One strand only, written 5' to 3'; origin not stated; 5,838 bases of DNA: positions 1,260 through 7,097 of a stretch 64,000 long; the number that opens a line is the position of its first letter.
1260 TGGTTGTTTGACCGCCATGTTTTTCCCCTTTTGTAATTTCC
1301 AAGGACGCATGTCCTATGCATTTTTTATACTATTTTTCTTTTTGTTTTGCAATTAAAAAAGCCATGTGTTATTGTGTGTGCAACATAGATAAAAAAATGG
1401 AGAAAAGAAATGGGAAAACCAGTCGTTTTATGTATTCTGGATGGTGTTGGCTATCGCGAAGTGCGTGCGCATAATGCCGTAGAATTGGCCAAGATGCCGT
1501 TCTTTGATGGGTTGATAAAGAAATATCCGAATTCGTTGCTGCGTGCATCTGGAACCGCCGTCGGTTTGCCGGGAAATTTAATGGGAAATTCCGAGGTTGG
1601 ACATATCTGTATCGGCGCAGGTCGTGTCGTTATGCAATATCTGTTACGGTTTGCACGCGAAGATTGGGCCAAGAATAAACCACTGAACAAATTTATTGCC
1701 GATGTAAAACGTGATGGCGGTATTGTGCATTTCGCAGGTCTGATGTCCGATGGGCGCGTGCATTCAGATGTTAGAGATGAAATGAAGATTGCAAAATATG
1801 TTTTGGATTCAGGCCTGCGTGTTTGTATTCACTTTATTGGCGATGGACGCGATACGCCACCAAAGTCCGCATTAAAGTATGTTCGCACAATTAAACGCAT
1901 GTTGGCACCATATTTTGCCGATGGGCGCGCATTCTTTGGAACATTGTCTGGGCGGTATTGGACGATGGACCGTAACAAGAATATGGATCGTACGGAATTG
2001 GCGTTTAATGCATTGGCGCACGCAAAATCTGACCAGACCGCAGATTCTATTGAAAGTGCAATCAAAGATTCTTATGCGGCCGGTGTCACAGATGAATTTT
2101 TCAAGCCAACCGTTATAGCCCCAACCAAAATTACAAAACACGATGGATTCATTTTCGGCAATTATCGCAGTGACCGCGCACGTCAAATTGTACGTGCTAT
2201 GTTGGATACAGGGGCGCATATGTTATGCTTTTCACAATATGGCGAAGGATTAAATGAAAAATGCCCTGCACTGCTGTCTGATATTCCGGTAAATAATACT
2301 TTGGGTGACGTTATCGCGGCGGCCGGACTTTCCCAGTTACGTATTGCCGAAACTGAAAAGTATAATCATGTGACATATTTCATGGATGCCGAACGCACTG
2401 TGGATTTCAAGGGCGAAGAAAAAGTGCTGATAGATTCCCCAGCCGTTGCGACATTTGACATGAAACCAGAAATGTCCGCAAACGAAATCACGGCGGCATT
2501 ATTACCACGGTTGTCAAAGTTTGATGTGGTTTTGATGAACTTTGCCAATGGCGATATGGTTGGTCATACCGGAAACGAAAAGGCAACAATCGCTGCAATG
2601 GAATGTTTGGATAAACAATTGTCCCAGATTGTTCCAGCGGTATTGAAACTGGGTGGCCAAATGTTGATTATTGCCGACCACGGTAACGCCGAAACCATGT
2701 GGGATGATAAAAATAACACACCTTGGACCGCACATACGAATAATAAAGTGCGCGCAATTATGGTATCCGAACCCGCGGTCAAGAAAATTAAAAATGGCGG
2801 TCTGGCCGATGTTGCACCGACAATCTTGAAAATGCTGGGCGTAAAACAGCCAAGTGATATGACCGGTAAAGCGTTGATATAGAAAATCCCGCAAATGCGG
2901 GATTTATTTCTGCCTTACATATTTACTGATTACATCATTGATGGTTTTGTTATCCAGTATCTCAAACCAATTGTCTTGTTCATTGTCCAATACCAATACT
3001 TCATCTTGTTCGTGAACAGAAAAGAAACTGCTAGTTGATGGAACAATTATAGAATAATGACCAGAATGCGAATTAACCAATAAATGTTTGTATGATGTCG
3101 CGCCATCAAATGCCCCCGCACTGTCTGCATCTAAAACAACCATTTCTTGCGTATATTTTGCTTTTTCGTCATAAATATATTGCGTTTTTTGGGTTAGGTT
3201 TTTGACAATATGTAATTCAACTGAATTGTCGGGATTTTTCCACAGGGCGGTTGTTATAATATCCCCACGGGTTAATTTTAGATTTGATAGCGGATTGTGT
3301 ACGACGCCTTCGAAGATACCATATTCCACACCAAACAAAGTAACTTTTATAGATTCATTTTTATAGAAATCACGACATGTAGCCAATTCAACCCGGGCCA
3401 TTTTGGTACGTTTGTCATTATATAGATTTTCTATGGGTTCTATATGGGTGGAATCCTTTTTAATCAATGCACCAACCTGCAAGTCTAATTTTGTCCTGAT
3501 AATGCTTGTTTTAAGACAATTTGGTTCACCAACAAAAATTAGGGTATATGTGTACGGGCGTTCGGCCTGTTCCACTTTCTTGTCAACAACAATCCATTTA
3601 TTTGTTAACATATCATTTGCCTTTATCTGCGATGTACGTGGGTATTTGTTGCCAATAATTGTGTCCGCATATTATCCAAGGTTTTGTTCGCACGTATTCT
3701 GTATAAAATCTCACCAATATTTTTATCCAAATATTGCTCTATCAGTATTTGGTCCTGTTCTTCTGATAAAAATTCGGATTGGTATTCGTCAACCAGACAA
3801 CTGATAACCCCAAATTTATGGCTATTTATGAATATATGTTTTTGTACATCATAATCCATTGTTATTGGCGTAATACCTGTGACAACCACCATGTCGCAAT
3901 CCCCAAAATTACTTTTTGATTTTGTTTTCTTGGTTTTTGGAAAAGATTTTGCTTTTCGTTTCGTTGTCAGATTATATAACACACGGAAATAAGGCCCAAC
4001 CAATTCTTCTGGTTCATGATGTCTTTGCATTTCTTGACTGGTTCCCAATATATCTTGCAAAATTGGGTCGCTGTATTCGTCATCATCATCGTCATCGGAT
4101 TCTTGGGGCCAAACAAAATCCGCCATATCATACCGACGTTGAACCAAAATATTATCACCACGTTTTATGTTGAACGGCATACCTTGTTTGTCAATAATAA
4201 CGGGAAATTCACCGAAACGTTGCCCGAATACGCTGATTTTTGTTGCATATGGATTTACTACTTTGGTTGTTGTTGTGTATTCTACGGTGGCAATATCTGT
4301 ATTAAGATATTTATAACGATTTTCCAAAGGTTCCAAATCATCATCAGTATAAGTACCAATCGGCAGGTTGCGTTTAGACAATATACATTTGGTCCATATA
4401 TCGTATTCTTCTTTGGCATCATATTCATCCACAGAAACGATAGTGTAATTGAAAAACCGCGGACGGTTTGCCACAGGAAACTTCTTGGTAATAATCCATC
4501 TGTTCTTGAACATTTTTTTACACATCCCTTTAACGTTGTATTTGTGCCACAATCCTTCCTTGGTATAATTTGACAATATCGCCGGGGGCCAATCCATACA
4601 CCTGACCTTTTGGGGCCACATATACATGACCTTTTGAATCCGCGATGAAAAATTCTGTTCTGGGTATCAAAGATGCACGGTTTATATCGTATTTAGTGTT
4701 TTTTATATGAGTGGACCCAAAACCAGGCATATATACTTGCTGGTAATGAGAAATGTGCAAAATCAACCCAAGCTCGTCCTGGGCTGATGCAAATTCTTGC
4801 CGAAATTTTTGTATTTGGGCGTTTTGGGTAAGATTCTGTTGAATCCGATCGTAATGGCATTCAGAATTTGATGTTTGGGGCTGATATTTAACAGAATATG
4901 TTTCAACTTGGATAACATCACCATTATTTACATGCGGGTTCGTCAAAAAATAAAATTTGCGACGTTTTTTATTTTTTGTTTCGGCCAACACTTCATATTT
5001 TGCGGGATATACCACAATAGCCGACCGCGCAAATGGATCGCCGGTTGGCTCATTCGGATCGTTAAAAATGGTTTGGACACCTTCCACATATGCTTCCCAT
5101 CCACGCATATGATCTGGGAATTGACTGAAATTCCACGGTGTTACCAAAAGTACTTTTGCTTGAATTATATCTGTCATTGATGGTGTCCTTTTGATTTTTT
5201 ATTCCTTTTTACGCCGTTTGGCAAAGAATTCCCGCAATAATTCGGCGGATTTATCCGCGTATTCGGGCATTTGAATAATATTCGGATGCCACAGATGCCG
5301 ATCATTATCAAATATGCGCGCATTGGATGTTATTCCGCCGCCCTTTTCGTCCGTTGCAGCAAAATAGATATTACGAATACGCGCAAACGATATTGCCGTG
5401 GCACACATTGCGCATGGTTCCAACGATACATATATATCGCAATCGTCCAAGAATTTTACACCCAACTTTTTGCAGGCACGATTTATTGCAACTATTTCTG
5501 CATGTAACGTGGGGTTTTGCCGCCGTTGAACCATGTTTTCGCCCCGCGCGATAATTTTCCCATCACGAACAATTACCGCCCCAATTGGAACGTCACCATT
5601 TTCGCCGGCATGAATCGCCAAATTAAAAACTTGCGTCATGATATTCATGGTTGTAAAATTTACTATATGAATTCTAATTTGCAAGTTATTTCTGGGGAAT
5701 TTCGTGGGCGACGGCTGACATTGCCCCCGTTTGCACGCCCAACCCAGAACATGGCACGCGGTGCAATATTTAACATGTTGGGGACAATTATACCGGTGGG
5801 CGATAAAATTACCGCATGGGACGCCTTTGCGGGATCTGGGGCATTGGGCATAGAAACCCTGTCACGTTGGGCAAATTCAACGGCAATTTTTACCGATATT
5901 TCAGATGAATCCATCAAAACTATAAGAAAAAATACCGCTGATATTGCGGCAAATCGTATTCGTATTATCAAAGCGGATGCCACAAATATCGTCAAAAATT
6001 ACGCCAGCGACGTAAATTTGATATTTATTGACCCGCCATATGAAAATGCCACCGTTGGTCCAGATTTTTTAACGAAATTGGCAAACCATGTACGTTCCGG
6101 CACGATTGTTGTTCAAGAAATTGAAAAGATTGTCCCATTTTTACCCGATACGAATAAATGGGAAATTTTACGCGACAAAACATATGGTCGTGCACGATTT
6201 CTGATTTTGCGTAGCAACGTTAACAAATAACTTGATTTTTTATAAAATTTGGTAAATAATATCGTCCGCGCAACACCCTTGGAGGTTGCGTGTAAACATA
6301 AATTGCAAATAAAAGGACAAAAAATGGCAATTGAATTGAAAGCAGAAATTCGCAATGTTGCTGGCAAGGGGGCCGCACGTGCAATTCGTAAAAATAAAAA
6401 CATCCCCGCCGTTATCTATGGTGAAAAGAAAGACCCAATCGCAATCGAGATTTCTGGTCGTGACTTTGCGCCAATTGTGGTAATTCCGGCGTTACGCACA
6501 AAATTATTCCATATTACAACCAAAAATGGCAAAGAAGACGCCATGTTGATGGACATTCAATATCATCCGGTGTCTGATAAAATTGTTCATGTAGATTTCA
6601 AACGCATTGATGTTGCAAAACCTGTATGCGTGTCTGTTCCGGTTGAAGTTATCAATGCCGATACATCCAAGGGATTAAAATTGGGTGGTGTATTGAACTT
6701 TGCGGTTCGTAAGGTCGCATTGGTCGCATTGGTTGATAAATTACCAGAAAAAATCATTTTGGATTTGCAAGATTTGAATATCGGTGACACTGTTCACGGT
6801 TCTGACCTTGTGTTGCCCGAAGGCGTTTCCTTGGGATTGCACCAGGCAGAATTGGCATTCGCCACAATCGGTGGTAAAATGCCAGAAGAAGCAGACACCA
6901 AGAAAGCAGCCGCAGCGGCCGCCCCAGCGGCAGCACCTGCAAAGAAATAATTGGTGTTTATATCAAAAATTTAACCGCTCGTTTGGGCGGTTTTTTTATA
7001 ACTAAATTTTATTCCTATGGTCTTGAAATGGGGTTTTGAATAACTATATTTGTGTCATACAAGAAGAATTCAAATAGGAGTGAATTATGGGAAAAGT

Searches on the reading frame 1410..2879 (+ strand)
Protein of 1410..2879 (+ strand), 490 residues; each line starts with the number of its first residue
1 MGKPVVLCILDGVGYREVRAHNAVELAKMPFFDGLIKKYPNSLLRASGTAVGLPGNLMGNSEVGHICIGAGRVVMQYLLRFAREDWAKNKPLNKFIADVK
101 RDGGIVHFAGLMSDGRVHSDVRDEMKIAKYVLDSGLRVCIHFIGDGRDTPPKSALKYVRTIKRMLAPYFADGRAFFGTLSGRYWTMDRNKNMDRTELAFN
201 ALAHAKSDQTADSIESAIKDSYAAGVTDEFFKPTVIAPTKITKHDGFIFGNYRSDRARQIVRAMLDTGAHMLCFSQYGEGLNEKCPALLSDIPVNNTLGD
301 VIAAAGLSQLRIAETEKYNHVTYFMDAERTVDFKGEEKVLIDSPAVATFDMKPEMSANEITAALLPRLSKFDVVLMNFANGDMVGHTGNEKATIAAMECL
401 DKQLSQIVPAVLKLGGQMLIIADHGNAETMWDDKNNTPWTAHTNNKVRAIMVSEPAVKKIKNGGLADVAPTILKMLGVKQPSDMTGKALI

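Call 72: search_protein_families(library=pfam, proteins=[window:1410-2879:+], max_evalue=0.00001)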
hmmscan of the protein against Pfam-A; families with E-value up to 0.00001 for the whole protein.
window:1410-2879:+ (490 aa): 2 families
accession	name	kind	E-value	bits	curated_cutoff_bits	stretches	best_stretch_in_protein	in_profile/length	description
PF01676.23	Metalloenzyme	-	2e-68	231.1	24.3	1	3-479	1-251/252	Metalloenzyme superfamily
PF06415.18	iPGM_N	-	8.9e-52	176.2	27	1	84-267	8-194/217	BPG-independent PGAM N-terminus (iPGM_N)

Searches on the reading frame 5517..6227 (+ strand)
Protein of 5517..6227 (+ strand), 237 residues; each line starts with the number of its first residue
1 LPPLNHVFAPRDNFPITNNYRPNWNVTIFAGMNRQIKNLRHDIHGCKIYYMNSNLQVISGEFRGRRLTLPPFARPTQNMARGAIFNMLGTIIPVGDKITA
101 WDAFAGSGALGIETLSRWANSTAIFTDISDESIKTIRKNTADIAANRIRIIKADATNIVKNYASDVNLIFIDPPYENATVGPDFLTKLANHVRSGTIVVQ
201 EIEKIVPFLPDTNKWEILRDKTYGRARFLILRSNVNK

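Call 82: search_protein_families(library=pfam, proteins=[window:5517-6227:+], max_evalue=0.00001)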
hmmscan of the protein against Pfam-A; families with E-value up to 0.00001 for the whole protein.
window:5517-6227:+ (237 aa): 1 family
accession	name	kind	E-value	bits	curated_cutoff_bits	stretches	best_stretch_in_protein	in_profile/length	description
PF03602.21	Cons_hypoth95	-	2.8e-34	118.8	24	1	55-230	1-180/182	Conserved hypothetical protein 95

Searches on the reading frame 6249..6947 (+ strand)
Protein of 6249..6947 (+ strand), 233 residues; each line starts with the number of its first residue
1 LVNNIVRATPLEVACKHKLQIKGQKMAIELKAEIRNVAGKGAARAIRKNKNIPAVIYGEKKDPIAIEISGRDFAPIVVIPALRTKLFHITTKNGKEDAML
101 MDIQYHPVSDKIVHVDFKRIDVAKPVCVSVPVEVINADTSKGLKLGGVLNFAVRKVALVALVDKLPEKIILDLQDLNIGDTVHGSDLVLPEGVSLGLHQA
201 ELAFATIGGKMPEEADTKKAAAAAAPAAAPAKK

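Call 82: search_protein_families(library=pfam, proteins=[window:6249-6947:+], max_evalue=0.00001)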
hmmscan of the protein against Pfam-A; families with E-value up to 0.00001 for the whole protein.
window:6249-6947:+ (233 aa): 2 families
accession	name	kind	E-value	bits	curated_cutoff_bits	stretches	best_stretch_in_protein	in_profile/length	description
PF01386.24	Ribosomal_L25p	-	7.4e-23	81.3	23.6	1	30-117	1-82/82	Ribosomal L25p family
PF14693.11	Ribosomal_TL5_C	-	2.5e-19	69.9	27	1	126-207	2-80/84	Ribosomal protein TL5, C-terminal domain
